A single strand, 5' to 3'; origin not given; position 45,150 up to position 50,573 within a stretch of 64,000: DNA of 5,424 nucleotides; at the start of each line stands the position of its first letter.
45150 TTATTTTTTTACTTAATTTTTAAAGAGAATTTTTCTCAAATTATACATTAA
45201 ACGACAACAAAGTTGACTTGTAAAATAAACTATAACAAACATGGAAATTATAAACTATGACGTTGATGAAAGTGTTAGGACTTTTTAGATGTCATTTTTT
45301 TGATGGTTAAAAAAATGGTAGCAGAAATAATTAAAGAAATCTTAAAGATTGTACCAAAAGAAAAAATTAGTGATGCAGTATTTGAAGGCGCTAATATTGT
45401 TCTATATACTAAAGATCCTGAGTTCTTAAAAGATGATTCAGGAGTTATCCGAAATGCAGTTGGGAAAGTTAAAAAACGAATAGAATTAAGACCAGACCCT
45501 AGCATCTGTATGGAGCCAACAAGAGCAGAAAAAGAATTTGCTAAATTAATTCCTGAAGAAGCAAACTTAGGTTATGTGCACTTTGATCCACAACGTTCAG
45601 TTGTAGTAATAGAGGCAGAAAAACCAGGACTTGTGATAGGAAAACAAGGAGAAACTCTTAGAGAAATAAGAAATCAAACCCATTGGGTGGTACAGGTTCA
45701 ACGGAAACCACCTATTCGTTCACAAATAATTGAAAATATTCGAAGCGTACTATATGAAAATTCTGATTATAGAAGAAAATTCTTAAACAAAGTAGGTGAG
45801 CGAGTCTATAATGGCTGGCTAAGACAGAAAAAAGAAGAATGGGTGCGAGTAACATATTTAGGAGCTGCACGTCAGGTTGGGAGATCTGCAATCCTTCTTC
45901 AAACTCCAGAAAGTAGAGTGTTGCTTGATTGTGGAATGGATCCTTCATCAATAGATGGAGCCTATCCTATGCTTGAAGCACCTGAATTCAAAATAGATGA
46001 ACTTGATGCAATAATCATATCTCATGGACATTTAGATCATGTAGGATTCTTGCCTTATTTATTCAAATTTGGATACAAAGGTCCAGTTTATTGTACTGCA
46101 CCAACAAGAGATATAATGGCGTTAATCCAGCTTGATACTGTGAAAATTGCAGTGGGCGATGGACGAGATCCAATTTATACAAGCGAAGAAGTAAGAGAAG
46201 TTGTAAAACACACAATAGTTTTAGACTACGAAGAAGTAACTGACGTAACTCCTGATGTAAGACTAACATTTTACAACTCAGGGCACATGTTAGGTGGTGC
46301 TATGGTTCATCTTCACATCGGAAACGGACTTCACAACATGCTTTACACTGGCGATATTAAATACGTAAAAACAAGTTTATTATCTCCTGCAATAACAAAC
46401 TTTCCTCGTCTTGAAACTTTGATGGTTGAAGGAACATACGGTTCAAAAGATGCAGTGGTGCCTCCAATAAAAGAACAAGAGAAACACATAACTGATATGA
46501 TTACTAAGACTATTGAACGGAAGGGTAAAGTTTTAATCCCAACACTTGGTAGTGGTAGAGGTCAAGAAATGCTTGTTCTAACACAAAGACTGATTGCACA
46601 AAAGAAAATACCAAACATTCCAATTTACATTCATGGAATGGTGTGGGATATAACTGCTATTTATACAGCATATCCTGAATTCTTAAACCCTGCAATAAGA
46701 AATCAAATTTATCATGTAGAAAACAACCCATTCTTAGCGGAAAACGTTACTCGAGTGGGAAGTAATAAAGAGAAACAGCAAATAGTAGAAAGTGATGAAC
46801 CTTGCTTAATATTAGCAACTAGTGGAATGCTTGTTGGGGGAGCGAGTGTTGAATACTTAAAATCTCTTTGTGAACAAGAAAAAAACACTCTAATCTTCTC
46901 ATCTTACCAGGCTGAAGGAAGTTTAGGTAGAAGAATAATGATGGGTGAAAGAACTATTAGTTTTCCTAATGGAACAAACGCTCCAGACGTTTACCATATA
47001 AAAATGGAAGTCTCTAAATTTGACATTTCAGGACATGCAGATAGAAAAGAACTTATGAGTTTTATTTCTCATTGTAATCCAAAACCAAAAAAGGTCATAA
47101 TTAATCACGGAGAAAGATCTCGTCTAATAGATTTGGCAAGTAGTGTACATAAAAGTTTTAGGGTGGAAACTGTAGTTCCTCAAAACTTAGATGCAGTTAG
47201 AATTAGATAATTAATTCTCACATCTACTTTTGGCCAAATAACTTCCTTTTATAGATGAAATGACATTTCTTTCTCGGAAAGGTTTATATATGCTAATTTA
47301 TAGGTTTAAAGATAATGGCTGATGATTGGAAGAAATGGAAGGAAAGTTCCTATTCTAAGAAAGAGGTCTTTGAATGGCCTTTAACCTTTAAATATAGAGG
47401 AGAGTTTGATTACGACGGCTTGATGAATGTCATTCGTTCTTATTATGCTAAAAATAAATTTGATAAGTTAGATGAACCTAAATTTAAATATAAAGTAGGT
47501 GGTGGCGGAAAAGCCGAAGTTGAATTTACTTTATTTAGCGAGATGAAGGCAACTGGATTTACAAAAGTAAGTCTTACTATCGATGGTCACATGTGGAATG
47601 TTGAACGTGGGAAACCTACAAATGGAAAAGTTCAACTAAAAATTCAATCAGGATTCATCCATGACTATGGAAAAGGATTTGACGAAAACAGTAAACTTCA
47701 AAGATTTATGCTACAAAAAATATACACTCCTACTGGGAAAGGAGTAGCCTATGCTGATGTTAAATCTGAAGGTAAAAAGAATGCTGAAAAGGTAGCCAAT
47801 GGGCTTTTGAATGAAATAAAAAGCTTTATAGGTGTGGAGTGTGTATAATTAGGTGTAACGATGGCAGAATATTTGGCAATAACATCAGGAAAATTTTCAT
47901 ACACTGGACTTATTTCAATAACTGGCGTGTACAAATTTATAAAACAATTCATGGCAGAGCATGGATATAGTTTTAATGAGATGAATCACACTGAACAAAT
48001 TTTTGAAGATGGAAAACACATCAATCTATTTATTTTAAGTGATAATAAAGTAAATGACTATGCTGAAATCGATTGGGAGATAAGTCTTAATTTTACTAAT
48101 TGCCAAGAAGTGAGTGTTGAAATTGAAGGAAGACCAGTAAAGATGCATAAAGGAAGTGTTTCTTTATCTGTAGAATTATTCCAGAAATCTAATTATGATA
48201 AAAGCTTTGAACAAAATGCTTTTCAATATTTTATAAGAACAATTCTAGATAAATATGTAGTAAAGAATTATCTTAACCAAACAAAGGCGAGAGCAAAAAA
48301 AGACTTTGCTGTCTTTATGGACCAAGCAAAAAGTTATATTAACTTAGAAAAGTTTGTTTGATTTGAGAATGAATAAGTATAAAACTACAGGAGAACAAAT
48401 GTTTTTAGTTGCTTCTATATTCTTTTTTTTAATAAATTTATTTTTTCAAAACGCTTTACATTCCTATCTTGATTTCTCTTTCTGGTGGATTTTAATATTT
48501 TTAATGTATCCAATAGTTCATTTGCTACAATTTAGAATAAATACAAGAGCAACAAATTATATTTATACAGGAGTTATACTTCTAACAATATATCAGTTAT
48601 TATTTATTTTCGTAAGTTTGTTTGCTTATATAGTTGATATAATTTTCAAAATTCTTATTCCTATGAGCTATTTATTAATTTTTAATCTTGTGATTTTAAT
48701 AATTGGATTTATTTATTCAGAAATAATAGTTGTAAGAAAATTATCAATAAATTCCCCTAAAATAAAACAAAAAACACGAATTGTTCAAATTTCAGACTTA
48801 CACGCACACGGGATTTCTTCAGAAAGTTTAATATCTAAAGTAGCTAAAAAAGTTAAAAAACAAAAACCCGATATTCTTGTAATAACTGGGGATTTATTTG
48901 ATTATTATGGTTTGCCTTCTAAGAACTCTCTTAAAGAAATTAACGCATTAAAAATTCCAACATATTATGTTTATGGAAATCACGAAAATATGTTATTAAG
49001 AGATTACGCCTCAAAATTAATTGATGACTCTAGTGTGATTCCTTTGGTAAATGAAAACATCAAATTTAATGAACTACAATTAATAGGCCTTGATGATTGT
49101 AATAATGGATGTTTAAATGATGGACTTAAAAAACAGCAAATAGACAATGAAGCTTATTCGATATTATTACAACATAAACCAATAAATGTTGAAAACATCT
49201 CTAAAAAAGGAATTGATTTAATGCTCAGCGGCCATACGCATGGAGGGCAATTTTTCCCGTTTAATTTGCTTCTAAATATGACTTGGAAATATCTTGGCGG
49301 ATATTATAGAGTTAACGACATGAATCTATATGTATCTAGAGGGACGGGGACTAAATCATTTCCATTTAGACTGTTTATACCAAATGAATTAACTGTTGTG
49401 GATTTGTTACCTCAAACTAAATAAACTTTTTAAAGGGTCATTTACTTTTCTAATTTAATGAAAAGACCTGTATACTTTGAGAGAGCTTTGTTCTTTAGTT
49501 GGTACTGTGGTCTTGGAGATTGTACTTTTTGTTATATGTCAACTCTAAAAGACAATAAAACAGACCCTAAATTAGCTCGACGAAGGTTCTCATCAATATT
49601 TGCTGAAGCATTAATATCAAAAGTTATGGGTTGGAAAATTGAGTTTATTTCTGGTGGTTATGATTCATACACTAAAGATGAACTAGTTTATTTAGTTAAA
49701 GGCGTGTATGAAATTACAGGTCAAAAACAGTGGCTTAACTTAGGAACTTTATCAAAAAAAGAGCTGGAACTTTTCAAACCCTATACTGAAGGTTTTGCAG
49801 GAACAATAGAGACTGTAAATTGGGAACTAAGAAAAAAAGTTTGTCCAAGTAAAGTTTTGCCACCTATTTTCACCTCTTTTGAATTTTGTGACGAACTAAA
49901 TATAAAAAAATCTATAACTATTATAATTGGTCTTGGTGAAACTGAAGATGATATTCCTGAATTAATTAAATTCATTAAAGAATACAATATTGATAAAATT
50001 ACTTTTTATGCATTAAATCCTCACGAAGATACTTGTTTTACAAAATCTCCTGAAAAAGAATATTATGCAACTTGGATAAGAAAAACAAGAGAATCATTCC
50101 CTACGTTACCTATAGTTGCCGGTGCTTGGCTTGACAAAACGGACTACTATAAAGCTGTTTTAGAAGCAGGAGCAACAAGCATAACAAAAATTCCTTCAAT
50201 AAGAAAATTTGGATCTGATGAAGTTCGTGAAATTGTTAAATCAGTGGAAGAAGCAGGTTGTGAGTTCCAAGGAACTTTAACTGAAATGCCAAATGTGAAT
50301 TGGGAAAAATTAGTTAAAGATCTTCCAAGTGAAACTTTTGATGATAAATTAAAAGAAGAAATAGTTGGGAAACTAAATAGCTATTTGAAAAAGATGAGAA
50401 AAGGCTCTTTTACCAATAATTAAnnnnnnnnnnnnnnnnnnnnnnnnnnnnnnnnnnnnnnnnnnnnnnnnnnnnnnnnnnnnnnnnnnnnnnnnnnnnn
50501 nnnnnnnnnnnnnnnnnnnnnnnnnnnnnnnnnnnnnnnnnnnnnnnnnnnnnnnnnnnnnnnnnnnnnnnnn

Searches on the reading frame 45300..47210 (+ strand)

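Call 83: search_protein_families(library=pfam, proteins=[window:45300-47210:+], max_evalue=0.01)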
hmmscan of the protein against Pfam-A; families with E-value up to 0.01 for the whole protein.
window:45300-47210:+ (636 aa): 8 families
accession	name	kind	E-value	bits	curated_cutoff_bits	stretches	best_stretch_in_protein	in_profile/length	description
PF10996.14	Beta-Casp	-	1.5e-30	106.6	27.7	1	422-546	2-120/120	Beta-Casp domain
PF17214.9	KH_TffA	-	1.1e-17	64.2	22.6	1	5-69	2-67/68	Transcription termination factor FttA, KH domain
PF16661.11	Lactamase_B_6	-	2.3e-17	63.5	27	1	199-364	1-173/193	Metallo-beta-lactamase superfamily domain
PF07521.17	RMMBL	-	7.9e-16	58.2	21.6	1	565-627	2-63/63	Zn-dependent metallo-hydrolase RNA specificity domain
PF00753.33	Lactamase_B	-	7.6e-15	55.8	22.7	1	194-359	5-156/196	Metallo-beta-lactamase superfamily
PF12706.13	Lactamase_B_2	-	1.1e-10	41.8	27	1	206-386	2-172/200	Beta-lactamase superfamily domain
PF07650.23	KH_2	-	4.2e-07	30.1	22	1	81-144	7-71/78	KH domain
PF00013.35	KH_1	-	7.4e-05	22.9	21.5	1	102-135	4-37/66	KH domain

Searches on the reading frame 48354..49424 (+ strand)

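Call 31: search_protein_families(library=pfam, proteins=[window:48354-49424:+], max_evalue=0.05)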
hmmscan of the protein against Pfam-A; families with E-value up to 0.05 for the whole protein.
window:48354-49424:+ (356 aa): 4 families
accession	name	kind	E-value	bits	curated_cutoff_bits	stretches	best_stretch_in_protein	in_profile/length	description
PF00149.33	Metallophos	-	3.2e-17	64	21.5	1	142-297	2-190/191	Calcineurin-like phosphoesterase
PF12850.12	Metallophos_2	-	2.3e-07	31.4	27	1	142-296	2-117/154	Calcineurin-like phosphoesterase superfamily domain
PF14582.11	Metallophos_3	-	0.018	14.8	28.2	0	140-182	5-43/259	Metallophosphoesterase, calcineurin superfamily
PF05582.17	Peptidase_U57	-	0.024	14.4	25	1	154-206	134-183/280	YabG peptidase U57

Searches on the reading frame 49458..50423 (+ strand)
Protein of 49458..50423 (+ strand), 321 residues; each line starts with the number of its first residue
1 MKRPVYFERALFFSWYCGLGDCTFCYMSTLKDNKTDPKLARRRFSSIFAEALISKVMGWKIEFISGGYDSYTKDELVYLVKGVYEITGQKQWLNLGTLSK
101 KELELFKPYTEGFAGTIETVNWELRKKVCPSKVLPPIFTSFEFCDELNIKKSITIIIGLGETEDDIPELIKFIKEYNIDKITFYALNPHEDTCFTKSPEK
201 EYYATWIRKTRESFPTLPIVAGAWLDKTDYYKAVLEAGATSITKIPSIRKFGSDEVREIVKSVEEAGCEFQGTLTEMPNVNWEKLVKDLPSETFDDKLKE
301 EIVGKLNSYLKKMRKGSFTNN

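Call 31: search_protein_families(library=pfam, proteins=[window:49458-50423:+], max_evalue=0.05)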
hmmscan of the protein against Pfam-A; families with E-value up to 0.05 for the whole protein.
window:49458-50423:+ (321 aa): 1 family
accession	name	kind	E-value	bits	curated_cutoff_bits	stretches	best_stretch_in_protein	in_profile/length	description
PF04055.27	Radical_SAM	-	1e-10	42.5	29.5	1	21-173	10-166/166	Radical SAM superfamily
